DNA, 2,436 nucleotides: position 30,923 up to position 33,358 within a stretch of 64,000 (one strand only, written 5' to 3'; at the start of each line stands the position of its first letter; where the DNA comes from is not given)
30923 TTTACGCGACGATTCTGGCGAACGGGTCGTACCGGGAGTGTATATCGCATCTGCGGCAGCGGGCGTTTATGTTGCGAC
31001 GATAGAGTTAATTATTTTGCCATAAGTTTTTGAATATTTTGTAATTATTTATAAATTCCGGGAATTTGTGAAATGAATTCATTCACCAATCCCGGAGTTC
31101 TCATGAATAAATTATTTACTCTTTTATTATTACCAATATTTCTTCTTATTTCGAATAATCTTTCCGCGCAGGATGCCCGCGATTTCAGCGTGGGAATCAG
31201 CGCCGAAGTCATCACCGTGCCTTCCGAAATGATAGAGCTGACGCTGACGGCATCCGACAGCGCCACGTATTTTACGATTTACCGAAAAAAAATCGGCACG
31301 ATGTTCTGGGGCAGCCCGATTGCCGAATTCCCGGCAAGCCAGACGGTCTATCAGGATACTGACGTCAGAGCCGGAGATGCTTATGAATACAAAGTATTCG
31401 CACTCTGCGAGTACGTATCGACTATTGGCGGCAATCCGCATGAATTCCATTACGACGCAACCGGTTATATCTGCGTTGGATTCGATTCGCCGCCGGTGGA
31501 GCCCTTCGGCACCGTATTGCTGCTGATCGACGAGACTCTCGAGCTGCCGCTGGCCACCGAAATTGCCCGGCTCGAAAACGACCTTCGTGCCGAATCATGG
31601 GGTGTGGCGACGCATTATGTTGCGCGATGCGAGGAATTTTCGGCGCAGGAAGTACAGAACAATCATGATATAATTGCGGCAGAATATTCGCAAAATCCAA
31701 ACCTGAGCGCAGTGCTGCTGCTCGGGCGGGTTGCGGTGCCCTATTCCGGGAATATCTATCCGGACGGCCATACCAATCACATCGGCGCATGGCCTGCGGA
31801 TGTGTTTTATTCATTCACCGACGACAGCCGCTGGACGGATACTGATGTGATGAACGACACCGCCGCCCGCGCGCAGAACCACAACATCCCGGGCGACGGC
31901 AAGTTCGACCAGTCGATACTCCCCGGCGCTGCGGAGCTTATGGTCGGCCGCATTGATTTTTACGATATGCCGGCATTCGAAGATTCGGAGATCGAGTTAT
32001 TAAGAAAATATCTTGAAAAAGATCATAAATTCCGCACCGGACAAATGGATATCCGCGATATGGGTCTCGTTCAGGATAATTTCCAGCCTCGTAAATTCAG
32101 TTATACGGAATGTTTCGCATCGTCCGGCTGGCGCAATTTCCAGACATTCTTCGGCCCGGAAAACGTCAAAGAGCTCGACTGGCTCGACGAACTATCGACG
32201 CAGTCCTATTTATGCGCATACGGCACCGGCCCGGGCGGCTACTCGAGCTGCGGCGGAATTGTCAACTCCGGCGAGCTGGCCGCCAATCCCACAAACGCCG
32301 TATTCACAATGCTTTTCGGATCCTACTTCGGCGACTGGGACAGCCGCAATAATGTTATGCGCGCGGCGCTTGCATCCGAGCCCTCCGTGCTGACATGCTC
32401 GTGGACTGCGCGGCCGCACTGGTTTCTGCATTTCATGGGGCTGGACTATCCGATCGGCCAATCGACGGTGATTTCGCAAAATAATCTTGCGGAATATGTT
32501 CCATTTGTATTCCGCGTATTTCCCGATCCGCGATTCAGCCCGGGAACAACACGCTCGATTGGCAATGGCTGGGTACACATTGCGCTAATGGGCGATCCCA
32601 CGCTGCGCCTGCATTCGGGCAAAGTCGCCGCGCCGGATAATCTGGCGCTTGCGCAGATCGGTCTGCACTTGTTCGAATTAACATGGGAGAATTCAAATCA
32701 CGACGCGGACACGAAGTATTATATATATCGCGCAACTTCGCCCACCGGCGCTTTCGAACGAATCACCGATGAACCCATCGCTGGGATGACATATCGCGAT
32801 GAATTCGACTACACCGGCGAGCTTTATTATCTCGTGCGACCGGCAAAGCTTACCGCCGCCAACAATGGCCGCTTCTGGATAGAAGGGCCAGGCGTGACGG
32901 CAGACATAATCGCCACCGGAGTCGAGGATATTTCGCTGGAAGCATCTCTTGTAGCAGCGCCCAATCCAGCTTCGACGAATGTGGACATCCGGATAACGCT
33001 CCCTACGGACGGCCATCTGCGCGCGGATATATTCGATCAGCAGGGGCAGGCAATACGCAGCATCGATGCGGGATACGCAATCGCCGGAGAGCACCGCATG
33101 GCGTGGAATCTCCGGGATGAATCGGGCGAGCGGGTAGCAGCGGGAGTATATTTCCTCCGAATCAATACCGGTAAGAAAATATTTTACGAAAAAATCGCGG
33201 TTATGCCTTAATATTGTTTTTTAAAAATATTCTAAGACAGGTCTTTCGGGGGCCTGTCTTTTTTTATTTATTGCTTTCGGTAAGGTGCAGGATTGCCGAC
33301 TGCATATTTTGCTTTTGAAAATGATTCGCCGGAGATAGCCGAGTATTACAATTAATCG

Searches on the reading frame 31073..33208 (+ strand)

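Call 43: search_protein_families(library=pfam, proteins=[window:31073-33208:+], max_evalue=0.001)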
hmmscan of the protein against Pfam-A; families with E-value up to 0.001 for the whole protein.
window:31073-33208:+ (712 aa): 2 families
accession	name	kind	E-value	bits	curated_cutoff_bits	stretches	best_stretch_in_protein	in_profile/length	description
PF13860.13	FlgD_ig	-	6.2e-09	36.1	27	1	635-698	10-74/79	FlgD Ig-like domain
PF18962.6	Por_Secre_tail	-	0.0001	22.9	27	1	630-710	3-75/75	Secretion system C-terminal sorting domain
